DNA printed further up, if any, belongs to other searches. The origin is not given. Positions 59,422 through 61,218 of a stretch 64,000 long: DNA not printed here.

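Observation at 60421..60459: UbiD-family protein in which the canonical acidic E..(E/D) catalytic motif is not recognisable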

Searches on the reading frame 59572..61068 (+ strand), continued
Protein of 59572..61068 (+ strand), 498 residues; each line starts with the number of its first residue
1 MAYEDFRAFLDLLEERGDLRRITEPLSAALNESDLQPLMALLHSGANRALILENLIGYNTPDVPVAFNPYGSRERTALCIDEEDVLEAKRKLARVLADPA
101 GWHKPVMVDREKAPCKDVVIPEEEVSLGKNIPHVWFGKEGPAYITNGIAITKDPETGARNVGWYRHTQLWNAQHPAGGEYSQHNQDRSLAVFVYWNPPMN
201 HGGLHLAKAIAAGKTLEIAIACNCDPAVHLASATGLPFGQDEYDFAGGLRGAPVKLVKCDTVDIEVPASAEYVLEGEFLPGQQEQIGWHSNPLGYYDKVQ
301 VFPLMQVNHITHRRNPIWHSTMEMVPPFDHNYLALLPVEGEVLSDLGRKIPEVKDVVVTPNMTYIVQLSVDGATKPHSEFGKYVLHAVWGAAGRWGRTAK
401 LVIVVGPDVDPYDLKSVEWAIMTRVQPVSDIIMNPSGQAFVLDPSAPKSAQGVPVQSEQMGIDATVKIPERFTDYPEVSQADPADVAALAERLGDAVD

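Call 9: find_homologous_proteins(query=window:59572-61068:+, max_evalue=1e-10)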
Query window:59572-61068:+ (498 aa): 1189 proteins with E <= 1e-10 among 8000 candidates; the best 120 are listed.
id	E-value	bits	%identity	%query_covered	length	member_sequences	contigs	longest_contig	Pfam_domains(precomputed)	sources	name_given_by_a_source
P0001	0.0e+0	1147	99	100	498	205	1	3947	PF20696.3,PF01977.23,PF20695.3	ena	-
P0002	4.0e-261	885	76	99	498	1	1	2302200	PF20696.3,PF01977.23,PF20695.3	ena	-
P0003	2.3e-256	869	73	100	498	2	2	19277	PF20696.3,PF01977.23,PF20695.3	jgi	jgi:4-hydroxy-3-polyprenylbenzoate decarboxylase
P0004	4.7e-253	858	74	100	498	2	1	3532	PF20696.3,PF01977.23,PF20695.3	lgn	-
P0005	5.5e-253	858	73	99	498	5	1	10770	PF20696.3,PF01977.23,PF20695.3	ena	-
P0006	2.8e-251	853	73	100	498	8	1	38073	PF20696.3,PF01977.23,PF20695.3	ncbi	-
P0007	3.0e-250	849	73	99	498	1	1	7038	PF20696.3,PF01977.23,PF20695.3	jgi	jgi:3-polyprenyl-4-hydroxybenzoate decarboxylase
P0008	5.0e-248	842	72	99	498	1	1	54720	PF20696.3,PF01977.23,PF20695.3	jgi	jgi:3-polyprenyl-4-hydroxybenzoate decarboxylase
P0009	4.4e-244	829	71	99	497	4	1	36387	PF20696.3,PF01977.23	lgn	-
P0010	5.0e-239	812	70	99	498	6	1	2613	PF20696.3,PF01977.23,PF20695.3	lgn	-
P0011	2.6e-237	807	68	99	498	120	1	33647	PF20696.3,PF01977.23,PF20695.3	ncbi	-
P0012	2.3e-236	803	68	100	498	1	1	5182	PF20696.3,PF01977.23,PF20695.3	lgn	-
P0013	2.7e-236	803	69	100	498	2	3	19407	PF20696.3,PF01977.23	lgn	-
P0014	1.0e-234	798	67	100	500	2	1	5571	PF20696.3,PF01977.23,PF20695.3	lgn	-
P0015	1.1e-234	798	67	100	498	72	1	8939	PF20696.3,PF01977.23,PF20695.3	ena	-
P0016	2.7e-234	797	68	100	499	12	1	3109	PF20696.3,PF01977.23,PF20695.3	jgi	-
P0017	3.1e-234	796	67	99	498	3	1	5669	PF20696.3,PF01977.23,PF20695.3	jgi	jgi:4-hydroxy-3-polyprenylbenzoate decarboxylase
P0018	3.4e-234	796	68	100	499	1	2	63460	PF20696.3,PF01977.23,PF20695.3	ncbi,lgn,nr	ncbi:MAG: UbiD family decarboxylase [Chromatiales bacterium]|nr:UbiD family decarboxylase [Chromatia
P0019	6.0e-234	795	67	99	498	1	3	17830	PF20696.3,PF01977.23,PF20695.3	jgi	jgi:4-hydroxy-3-polyprenylbenzoate decarboxylase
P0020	1.2e-233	794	67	99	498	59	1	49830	PF20696.3,PF01977.23,PF20695.3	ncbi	-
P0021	2.3e-233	793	67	99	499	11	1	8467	PF20696.3,PF01977.23,PF20695.3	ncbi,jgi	jgi:3-polyprenyl-4-hydroxybenzoate decarboxylase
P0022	5.7e-233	792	67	99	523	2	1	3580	PF20696.3,PF01977.23,PF20695.3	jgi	jgi:4-hydroxy-3-polyprenylbenzoate decarboxylase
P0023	8.5e-233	792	67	100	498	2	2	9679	PF20696.3,PF01977.23,PF20695.3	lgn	-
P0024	8.1e-232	788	67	99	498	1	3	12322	PF20696.3,PF01977.23,PF20695.3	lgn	-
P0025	1.3e-231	788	67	100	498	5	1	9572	PF20696.3,PF01977.23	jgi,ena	-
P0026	2.4e-231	787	67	99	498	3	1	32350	PF20696.3,PF01977.23,PF20695.3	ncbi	-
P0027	1.2e-230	785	67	99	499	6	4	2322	PF20696.3,PF01977.23,PF20695.3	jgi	jgi:4-hydroxy-3-polyprenylbenzoate decarboxylase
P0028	2.5e-230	783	67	99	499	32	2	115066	PF20696.3,PF01977.23,PF20695.3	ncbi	-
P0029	1.1e-229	781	67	99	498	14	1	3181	PF20696.3,PF01977.23,PF20695.3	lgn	-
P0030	5.6e-229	779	66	100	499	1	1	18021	PF20696.3,PF01977.23,PF20695.3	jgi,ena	-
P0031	5.6e-229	779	66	99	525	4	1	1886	PF20696.3,PF01977.23,PF20695.3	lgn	-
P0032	1.4e-228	778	68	99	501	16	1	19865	PF20696.3,PF01977.23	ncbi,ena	-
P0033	2.3e-228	777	66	99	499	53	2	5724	PF20696.3,PF01977.23,PF20695.3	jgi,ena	-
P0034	5.6e-228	776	67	100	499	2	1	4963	PF20696.3,PF01977.23,PF20695.3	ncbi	-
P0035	6.6e-228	775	66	100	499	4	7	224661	PF20696.3,PF01977.23,PF20695.3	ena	-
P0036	7.3e-228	775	66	100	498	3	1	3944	PF20696.3,PF01977.23,PF20695.3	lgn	-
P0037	2.5e-227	774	67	99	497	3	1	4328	PF20696.3,PF01977.23,PF20695.3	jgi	jgi:UbiD family decarboxylase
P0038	2.7e-227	773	65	99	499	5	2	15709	PF20696.3,PF01977.23,PF20695.3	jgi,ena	-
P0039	3.0e-227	773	65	100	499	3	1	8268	PF20696.3,PF01977.23,PF20695.3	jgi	-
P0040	3.7e-227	773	66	99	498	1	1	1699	PF20696.3,PF01977.23,PF20695.3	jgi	jgi:4-hydroxy-3-polyprenylbenzoate decarboxylase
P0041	5.0e-227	773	66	99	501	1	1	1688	PF20696.3,PF01977.23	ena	-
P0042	5.5e-227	772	65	100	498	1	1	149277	PF20696.3,PF01977.23,PF20695.3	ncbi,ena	-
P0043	9.6e-227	772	65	100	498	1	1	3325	PF20696.3,PF01977.23,PF20695.3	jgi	-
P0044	1.1e-226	771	66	99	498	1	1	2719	PF20696.3,PF01977.23,PF20695.3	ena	-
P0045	1.7e-226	771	66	99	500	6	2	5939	PF20696.3,PF01977.23,PF20695.3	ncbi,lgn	-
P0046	2.6e-226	770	66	99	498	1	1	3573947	PF20696.3,PF01977.23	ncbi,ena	-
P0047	2.9e-226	770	65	99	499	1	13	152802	PF20696.3,PF01977.23,PF20695.3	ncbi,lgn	-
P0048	3.6e-226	770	66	100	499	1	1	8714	PF20696.3,PF01977.23,PF20695.3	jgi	-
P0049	3.7e-226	770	66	99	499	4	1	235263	PF20696.3,PF01977.23,PF20695.3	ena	-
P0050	1.1e-225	768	66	99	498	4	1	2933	PF20696.3,PF01977.23,PF20695.3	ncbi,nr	ncbi:MAG: UbiD family decarboxylase [Deltaproteobacteria bacterium]|nr:UbiD family decarboxylase [De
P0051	1.3e-225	768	66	100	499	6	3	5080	PF20696.3,PF01977.23,PF20695.3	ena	-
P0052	1.4e-225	768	66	99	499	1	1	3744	PF20696.3,PF01977.23,PF20695.3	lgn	-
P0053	1.6e-225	768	65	99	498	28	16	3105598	PF20696.3,PF01977.23,PF20695.3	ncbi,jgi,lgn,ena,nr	ncbi:MAG: UbiD family decarboxylase [Gammaproteobacteria bacterium]|nr:MAG: UbiD family decarboxylas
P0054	1.9e-225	767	66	99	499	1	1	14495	PF20696.3,PF01977.23,PF20695.3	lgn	-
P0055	2.1e-225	767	65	100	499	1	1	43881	PF20696.3,PF01977.23,PF20695.3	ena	-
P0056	3.8e-225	766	66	99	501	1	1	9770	PF20696.3,PF01977.23,PF20695.3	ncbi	ncbi:MAG: UbiD family decarboxylase domain-containing protein [Gammaproteobacteria bacterium]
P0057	4.0e-225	766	66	99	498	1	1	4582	PF20696.3,PF01977.23,PF20695.3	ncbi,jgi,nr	ncbi:MAG: UbiD family decarboxylase domain-containing protein [Gammaproteobacteria bacterium]|jgi:3-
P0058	4.7e-225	766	64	100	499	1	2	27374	PF20696.3,PF01977.23,PF20695.3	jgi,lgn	jgi:4-hydroxy-3-polyprenylbenzoate decarboxylase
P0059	8.3e-225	765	64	99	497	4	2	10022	PF20696.3,PF01977.23,PF20695.3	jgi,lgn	-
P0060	1.0e-224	765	66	99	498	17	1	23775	PF20696.3,PF01977.23,PF20695.3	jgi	jgi:3-polyprenyl-4-hydroxybenzoate decarboxylase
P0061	1.6e-224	764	65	99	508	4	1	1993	PF20696.3,PF01977.23,PF20695.3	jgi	jgi:4-hydroxy-3-polyprenylbenzoate decarboxylase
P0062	1.7e-224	764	65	100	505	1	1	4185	PF20696.3,PF01977.23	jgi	jgi:4-hydroxy-3-polyprenylbenzoate decarboxylase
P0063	4.1e-224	763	65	99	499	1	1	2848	PF20696.3,PF01977.23,PF20695.3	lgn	-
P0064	5.1e-224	763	65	99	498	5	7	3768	PF20696.3,PF01977.23,PF20695.3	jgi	jgi:3-polyprenyl-4-hydroxybenzoate decarboxylase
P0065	6.0e-224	762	65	100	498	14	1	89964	PF20696.3,PF01977.23,PF20695.3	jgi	-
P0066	6.9e-224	762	66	99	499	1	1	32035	PF20696.3,PF01977.23,PF20695.3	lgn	-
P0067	8.5e-224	762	64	99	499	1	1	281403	PF20696.3,PF01977.23,PF20695.3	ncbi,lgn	-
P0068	9.0e-224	762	65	99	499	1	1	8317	PF20696.3,PF01977.23,PF20695.3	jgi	jgi:4-hydroxy-3-polyprenylbenzoate decarboxylase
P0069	1.5e-223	761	65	99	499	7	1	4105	PF20696.3,PF01977.23,PF20695.3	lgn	-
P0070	2.6e-223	760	64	100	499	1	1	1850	PF20696.3,PF01977.23,PF20695.3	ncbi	-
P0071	3.1e-223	760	66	98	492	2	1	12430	PF20696.3,PF01977.23,PF20695.3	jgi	jgi:3-polyprenyl-4-hydroxybenzoate decarboxylase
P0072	4.6e-223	760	64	99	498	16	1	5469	PF20696.3,PF01977.23,PF20695.3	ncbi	ncbi:MAG: UbiD family decarboxylase [Gammaproteobacteria bacterium]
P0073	1.5e-222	758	64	100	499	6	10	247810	PF20696.3,PF01977.23,PF20695.3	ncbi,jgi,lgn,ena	jgi:UbiD family decarboxylase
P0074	1.6e-222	758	65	99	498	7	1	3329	PF20696.3,PF01977.23,PF20695.3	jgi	jgi:3-polyprenyl-4-hydroxybenzoate decarboxylase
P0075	3.6e-222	757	63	100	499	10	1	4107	PF20696.3,PF01977.23,PF20695.3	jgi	jgi:3-polyprenyl-4-hydroxybenzoate decarboxylase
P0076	3.9e-222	756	65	98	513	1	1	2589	PF20696.3,PF01977.23,PF20695.3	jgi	jgi:3-polyprenyl-4-hydroxybenzoate decarboxylase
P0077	1.2e-221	755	64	99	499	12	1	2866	PF20696.3,PF01977.23,PF20695.3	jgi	jgi:UbiD family decarboxylase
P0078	1.3e-221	755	64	100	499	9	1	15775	PF20696.3,PF01977.23,PF20695.3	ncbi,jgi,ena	-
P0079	1.6e-221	754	65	100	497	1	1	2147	PF20696.3,PF01977.23,PF20695.3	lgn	-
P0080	4.7e-221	753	64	99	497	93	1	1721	PF20696.3,PF01977.23,PF20695.3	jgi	jgi:3-polyprenyl-4-hydroxybenzoate decarboxylase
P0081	7.4e-221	752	64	100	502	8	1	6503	PF20696.3,PF01977.23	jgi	jgi:4-hydroxy-3-polyprenylbenzoate decarboxylase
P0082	9.4e-221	752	64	99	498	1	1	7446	PF20696.3,PF01977.23,PF20695.3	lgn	-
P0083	1.1e-220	752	63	99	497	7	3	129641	PF20696.3,PF01977.23,PF20695.3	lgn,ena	-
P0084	1.2e-220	752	65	100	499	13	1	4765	PF20696.3,PF01977.23,PF20695.3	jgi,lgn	jgi:UbiD family decarboxylase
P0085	3.6e-220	750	64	100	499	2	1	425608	PF20696.3,PF01977.23,PF20695.3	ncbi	-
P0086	3.6e-220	750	65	99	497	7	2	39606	PF20696.3,PF01977.23,PF20695.3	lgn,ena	-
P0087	4.7e-220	750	65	99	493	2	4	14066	PF20696.3,PF01977.23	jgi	jgi:4-hydroxy-3-polyprenylbenzoate decarboxylase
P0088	6.7e-220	749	63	100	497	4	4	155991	PF20696.3,PF01977.23,PF20695.3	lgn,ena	-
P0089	1.2e-219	748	65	98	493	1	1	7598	PF20696.3,PF01977.23,PF20695.3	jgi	jgi:3-polyprenyl-4-hydroxybenzoate decarboxylase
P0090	1.6e-219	748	64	100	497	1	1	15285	PF20696.3,PF01977.23,PF20695.3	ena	-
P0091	1.6e-219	748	63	100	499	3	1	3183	PF20696.3,PF01977.23,PF20695.3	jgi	-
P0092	2.5e-219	747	65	99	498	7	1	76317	PF20696.3,PF01977.23,PF20695.3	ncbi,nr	ncbi:MAG: UbiD family decarboxylase [Gammaproteobacteria bacterium]|nr:UbiD family decarboxylase [Ga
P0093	1.0e-218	745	63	100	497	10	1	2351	PF20696.3,PF01977.23,PF20695.3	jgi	-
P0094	1.2e-218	745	64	99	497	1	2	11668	PF20696.3,PF01977.23,PF20695.3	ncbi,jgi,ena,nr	ncbi:MAG: UbiD family decarboxylase [Gammaproteobacteria bacterium]|nr:UbiD family decarboxylase [Ga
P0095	3.2e-218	744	65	99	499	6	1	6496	PF20696.3,PF01977.23,PF20695.3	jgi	-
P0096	3.3e-218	743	64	100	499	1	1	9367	PF20696.3,PF01977.23,PF20695.3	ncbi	ncbi:MAG: UbiD family decarboxylase [Gammaproteobacteria bacterium]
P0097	4.7e-218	743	63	99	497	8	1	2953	PF20696.3,PF01977.23,PF20695.3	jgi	jgi:UbiD family decarboxylase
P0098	5.7e-218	743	62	100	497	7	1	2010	PF20696.3,PF01977.23,PF20695.3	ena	-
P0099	9.6e-218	742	64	99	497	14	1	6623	PF20696.3,PF01977.23,PF20695.3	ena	-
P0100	1.1e-217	742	63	100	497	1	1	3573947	PF20696.3,PF01977.23,PF20695.3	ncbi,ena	-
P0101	1.1e-217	742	64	100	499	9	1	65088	PF20696.3,PF01977.23,PF20695.3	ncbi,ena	-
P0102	1.3e-217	742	63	98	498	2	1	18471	PF20696.3,PF01977.23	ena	-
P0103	2.1e-217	741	64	99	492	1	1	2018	PF20696.3,PF01977.23,PF20695.3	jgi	jgi:3-polyprenyl-4-hydroxybenzoate decarboxylase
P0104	2.5e-217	741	63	99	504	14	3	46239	PF20696.3,PF01977.23,PF20695.3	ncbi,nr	ncbi:MAG TPA: UbiD family decarboxylase [Gammaproteobacteria bacterium]|nr:UbiD family decarboxylase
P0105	2.7e-217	740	63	99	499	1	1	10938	PF20696.3,PF01977.23,PF20695.3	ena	-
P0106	5.4e-217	739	64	99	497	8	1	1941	PF20696.3,PF01977.23,PF20695.3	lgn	-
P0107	8.0e-217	739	62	99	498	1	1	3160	PF20696.3,PF01977.23,PF20695.3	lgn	-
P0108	1.3e-216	738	63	100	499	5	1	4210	PF20696.3,PF01977.23,PF20695.3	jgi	jgi:4-hydroxy-3-polyprenylbenzoate decarboxylase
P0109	1.9e-216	738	64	99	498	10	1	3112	PF20696.3,PF01977.23,PF20695.3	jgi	-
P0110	3.0e-216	737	64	99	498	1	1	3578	PF20696.3,PF01977.23,PF20695.3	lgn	-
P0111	8.0e-216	736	64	99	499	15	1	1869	PF20696.3,PF01977.23,PF20695.3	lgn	-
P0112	2.3e-215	734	63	100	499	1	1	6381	PF20696.3,PF01977.23,PF20695.3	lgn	-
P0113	2.6e-215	734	63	100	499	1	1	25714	PF20696.3,PF01977.23,PF20695.3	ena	-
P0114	2.7e-215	734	65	99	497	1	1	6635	PF20696.3,PF01977.23,PF20695.3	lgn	-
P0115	1.9e-214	731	63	99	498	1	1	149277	PF20696.3,PF01977.23,PF20695.3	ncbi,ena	-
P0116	2.4e-214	731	62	100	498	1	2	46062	PF20696.3,PF01977.23,PF20695.3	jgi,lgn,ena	-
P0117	4.1e-214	730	63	99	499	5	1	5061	PF20696.3,PF01977.23,PF20695.3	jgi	jgi:4-hydroxy-3-polyprenylbenzoate decarboxylase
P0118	1.2e-213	728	63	99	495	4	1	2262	PF20696.3,PF01977.23,PF20695.3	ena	-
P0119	2.9e-213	727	62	100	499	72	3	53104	PF20696.3,PF01977.23,PF20695.3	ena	-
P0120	6.5e-213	726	63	99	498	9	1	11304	PF20696.3,PF01977.23,PF20695.3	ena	-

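Call 13: find_related_loci(query=A1, collection=genome_contigs, flank=8000)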
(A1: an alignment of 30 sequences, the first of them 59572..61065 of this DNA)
Query A1 (498 aa) in genome_contigs; peptide patterns used: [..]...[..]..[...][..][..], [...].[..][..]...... (x = any residue, [..] = any of these).
600 stretches matched a pattern (row limit reached: there are more); 589 encode a relative of the query (tblastn E <= 1e-3); the best 80 are kept; 80 distinct loci.
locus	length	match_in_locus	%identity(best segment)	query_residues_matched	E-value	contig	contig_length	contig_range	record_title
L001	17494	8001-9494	98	1-498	0e+0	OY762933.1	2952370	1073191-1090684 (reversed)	MAG: Gammaproteobacteria bacterium isolate 8747c98c-8292-48b6-a6db-266d0caa829b genome assembly, chromosome: 1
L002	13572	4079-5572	90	1-498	0e+0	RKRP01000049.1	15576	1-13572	MAG: Gammaproteobacteria bacterium isolate PNGco_C_bin10 scaffold_518, whole genome shotgun sequence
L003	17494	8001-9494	90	1-498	0e+0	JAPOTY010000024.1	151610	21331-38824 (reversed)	MAG: Gammaproteobacteria bacterium isolate CAR4_bin_12 NODE_11_length_151610_cov_11.4475, whole genome shotgun sequence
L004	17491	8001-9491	73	1-497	0e+0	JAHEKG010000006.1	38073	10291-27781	MAG: Rhodospirillales bacterium isolate Ww578 NODE_2159_length_38073_cov_2.889703, whole genome shotgun sequence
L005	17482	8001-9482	69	1-493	0e+0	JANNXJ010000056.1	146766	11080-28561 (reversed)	MAG: Gammaproteobacteria bacterium isolate VAR_34_metabat_212 VAR_34_k141_429207, whole genome shotgun sequence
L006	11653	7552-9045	73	1-498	0e+0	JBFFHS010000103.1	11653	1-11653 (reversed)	MAG: Gammaproteobacteria bacterium isolate Mix_mud16.2022.02.36 k141_2149093_length_11653_cov_16.7785, whole genome shot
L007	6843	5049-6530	68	1-493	0e+0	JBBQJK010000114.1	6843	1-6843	MAG: Gammaproteobacteria bacterium isolate Co_metawrap_727 Cmw_727_k141_26635548_length_6843_cov_7.0000, whole genome sh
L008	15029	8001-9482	68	1-493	0e+0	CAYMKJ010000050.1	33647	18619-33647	MAG TPA_asm: uncultured Chromatiaceae bacterium isolate binchicken_co165_431 genome assembly, contig: k141_549352, whole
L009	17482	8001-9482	67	1-493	0e+0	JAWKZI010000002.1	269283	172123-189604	MAG: Gammaproteobacteria bacterium isolate BC1.219 BC1.219.fa-2, whole genome shotgun sequence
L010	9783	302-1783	67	1-493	0e+0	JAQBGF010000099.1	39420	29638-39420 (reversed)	MAG: Gammaproteobacteria bacterium isolate MAG_446_bin-03 446_bin-03_ctg-099, whole genome shotgun sequence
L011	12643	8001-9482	67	1-493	0e+0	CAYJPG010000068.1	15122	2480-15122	MAG TPA_asm: uncultured Chromatiaceae bacterium isolate ERP124720_co1_205 genome assembly, contig: NODE_4828_length_1512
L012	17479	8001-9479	67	1-493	0e+0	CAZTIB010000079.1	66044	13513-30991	MAG TPA_asm: uncultured Chromatiaceae bacterium isolate binchicken_co231_217 genome assembly, contig: k141_3635986, whol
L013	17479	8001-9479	64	1-493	0e+0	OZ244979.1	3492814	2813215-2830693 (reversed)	MAG: Gammaproteobacteria bacterium isolate 9d8d5de1-5af5-42b2-8d9c-b1e3713c647d genome assembly, chromosome: 1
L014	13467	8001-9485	65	1-495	0e+0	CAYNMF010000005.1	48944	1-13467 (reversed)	MAG TPA_asm: uncultured Chromatiaceae bacterium isolate binchicken_co275_512 genome assembly, contig: NODE_639_length_48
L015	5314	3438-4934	63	1-498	0e+0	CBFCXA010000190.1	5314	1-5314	MAG TPA_asm: uncultured Chromatiales bacterium isolate SRR22297272_binner12_Refined_33 genome assembly, contig: ERZ25654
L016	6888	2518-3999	64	1-493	0e+0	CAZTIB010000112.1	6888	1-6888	MAG TPA_asm: uncultured Chromatiaceae bacterium isolate binchicken_co231_217 genome assembly, contig: k141_5788711, whol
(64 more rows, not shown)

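Call 26: search_protein_representatives(alignment_id=A1)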
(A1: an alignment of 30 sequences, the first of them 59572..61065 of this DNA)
Query: 30 sequences, 498 profile positions. Proteins with E-value up to 0.001 (for the whole library): 5640; up to 1e-10: 2941; up to 1e-30: 647. The best 150 are listed.
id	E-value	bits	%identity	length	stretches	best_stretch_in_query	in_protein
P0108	6.9e-252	852.6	-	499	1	1-497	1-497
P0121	5.6e-168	575.8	-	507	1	2-495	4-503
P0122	1.1e-161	555.1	-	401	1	112-395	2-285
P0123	1.5e-155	534.8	-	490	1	3-495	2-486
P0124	3.3e-152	523.8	-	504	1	3-495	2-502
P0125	1.5e-143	495.3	-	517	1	2-497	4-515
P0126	8.2e-120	417.0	-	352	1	148-497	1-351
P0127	1.4e-87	310.6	-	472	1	17-485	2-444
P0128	5.1e-85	302.2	-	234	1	1-218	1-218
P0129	1.1e-84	301.1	-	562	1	2-491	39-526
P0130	9.0e-84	298.1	-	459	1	58-484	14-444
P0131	4.2e-82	292.6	-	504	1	2-495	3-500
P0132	5.3e-80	285.6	-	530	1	2-491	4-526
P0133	2.1e-76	273.8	-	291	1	6-227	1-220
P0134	5.1e-76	272.5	-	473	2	200-493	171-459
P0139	9.0e-67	242.0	-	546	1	30-494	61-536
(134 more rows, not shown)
